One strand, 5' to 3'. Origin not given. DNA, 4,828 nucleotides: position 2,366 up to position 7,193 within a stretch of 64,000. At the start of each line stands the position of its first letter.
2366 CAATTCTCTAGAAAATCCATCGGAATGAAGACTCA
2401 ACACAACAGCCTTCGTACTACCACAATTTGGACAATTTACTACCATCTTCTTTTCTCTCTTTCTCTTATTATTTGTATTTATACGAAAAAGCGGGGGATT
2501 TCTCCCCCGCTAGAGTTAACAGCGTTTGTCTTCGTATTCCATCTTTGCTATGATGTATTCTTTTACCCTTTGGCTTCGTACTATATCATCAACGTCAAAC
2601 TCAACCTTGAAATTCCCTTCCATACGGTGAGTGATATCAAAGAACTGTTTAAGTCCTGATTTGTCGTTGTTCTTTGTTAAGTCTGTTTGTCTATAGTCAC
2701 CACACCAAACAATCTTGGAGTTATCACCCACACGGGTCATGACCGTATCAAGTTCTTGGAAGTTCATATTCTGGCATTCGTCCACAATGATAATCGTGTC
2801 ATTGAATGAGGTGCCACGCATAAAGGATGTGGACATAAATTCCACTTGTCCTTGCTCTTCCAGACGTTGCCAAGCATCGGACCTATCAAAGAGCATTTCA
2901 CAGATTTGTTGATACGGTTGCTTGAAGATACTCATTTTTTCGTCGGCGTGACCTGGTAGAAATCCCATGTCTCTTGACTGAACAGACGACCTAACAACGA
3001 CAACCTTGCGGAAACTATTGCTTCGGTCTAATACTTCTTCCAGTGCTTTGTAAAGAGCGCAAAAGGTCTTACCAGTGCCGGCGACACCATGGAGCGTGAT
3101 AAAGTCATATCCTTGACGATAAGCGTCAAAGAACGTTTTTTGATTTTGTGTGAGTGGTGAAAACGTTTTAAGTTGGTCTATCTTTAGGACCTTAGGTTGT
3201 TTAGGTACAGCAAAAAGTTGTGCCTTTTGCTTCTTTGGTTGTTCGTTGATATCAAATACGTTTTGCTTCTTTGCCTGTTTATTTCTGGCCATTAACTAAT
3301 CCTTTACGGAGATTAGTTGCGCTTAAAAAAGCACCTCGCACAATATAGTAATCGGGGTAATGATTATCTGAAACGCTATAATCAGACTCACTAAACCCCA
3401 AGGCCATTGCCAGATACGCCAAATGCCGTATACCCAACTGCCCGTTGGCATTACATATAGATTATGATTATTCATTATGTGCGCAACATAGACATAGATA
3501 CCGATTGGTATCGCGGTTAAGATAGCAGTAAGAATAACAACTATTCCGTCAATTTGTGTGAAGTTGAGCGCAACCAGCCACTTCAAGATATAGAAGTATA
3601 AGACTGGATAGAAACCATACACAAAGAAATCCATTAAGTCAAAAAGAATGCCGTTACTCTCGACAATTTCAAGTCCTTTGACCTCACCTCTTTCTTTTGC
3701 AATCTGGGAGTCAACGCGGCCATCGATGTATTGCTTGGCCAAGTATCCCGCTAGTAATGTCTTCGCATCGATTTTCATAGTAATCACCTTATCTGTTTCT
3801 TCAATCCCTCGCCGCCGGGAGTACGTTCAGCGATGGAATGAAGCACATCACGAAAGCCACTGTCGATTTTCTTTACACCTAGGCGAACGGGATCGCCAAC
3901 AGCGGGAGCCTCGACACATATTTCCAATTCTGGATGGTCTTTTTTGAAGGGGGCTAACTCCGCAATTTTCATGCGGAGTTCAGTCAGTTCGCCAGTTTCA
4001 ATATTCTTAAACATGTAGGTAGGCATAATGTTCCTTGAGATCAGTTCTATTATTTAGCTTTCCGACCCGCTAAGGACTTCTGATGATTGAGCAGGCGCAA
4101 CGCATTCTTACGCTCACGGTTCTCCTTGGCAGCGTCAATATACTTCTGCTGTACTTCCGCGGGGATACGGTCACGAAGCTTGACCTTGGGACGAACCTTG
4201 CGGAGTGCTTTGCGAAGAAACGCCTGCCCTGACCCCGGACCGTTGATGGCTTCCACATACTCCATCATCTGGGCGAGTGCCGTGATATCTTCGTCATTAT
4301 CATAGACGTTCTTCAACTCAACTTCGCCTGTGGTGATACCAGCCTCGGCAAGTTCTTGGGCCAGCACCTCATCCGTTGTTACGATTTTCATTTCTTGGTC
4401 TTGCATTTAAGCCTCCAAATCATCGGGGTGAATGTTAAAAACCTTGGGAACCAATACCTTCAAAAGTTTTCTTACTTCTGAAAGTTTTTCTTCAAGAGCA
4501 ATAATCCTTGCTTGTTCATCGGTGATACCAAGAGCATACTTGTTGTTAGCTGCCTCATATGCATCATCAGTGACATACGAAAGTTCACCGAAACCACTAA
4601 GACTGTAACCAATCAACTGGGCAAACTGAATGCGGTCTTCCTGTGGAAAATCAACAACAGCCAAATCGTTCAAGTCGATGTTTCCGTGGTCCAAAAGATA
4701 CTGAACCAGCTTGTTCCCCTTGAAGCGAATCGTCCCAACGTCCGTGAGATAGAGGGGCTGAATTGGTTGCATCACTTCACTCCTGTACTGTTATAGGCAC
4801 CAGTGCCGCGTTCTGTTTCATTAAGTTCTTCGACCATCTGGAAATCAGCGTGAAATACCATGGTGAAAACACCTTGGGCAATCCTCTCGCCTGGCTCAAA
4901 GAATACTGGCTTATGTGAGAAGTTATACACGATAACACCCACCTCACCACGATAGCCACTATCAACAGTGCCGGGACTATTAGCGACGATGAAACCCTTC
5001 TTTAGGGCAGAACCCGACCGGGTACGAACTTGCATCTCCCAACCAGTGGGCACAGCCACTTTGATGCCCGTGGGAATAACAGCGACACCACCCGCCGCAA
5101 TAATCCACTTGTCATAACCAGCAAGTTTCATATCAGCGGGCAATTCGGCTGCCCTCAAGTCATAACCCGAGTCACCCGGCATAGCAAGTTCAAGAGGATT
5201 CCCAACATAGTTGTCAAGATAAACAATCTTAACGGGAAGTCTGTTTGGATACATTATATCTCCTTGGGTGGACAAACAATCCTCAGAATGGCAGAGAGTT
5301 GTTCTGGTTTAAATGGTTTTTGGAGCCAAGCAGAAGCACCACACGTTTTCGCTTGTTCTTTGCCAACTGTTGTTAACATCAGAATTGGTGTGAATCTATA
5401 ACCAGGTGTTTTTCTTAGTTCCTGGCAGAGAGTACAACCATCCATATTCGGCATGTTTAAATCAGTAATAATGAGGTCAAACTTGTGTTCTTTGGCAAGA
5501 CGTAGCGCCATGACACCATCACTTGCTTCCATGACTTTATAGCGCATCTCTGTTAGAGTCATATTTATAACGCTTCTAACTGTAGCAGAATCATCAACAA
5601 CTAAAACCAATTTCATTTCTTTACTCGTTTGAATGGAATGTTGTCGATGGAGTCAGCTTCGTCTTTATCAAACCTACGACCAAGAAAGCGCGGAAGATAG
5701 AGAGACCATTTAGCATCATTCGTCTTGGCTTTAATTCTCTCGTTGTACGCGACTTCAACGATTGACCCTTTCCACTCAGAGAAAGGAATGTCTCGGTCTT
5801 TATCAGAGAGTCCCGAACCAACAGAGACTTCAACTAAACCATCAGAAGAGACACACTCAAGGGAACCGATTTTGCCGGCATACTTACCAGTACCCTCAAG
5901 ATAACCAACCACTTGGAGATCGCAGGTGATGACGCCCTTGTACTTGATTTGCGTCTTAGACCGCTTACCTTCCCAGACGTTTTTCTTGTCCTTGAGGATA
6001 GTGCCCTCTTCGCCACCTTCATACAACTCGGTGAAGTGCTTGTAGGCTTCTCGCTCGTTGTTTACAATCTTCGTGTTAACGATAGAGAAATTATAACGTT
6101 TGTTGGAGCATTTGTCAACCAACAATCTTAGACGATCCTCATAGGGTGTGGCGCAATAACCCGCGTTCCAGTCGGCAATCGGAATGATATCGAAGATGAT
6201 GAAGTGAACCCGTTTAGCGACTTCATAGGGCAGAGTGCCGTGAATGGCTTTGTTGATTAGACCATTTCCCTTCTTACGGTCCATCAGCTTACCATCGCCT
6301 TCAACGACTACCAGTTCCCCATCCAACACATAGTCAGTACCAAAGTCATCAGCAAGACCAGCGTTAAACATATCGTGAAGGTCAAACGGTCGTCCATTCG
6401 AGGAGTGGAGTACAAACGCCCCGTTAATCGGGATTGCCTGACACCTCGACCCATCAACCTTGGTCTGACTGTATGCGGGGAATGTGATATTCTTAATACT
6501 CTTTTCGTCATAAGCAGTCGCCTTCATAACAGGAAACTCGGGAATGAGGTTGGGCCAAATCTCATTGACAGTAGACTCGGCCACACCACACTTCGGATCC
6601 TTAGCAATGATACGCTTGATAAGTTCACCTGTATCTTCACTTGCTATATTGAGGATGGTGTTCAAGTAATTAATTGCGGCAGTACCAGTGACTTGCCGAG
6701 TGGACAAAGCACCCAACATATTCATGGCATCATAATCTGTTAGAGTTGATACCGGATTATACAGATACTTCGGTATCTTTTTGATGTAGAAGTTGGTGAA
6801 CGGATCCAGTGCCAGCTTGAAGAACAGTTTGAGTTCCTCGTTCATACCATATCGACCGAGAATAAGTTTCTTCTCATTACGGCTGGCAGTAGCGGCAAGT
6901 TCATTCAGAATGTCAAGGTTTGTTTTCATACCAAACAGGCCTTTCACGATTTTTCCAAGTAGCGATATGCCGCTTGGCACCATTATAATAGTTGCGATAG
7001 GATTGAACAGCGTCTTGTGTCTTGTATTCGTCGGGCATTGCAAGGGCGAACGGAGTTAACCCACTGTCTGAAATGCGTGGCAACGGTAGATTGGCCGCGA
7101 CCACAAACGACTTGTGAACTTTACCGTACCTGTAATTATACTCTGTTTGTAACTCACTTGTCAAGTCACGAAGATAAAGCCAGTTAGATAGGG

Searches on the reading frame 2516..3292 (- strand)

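Call 114: search_protein_families(library=pfam, proteins=[window:2516-3292:-], max_evalue=1)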
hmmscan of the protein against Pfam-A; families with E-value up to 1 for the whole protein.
window:2516-3292:- (258 aa): 14 families
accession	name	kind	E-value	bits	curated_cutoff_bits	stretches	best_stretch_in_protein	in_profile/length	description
PF02562.22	PhoH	-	3.4e-45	154.5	27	1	45-246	3-200/205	PhoH-like protein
PF13604.12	AAA_30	-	4.4e-08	33.5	27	1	47-203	2-128/191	AAA domain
PF13245.12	AAA_19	-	2.5e-05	24.9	25.1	1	64-203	13-129/134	AAA domain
PF13401.12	AAA_22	-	0.00016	22.4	27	1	61-184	4-104/130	AAA domain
PF01443.25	Viral_helicase1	-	0.0002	21.7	21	1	66-224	2-118/228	Viral superfamily 1 RNA helicase core domain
PF00270.35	DEAD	-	0.00024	21.3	26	1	48-99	1-50/167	DEAD/DEAH box helicase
PF13191.12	AAA_16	-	0.00057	20.8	32.6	1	55-143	16-96/167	AAA ATPase domain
PF05970.20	PIF1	-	0.00066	19.8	25.9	1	47-203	2-152/223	PIF1-like helicase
PF05707.18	Zot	-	0.0055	16.6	20.3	0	145-179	61-96/197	Zonular occludens toxin (Zot)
PF04851.21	ResIII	-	0.015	15.6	22.5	1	60-178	21-139/164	Type III restriction enzyme, res subunit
PF03237.21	Terminase_6N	-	0.039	14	22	1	71-239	6-155/215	Terminase large subunit, T4likevirus-type, N-terminal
PF09848.15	SLFN-g3_helicase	-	0.042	13.6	24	1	65-178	4-93/354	Schlafen group 3, DNA/RNA helicase domain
PF25509.1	DUF7916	-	0.12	11.8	27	1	44-88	113-157/296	Domain of unknown function (DUF7916)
PF00580.27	UvrD-helicase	-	0.21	11.7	23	0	166-202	214-250/271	UvrD/REP helicase N-terminal domain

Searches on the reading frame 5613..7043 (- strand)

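Call 11: search_protein_families(library=phrogs, proteins=[window:5613-7043:-], max_evalue=0.00001)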
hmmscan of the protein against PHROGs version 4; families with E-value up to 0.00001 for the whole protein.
window:5613-7043:- (476 aa): 1 family
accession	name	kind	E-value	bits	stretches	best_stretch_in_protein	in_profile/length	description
phrog_114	-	DNA, RNA and nucleotide metabolism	2.8e-122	410.4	1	39-469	88-510/634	ATP-dependent DNA ligase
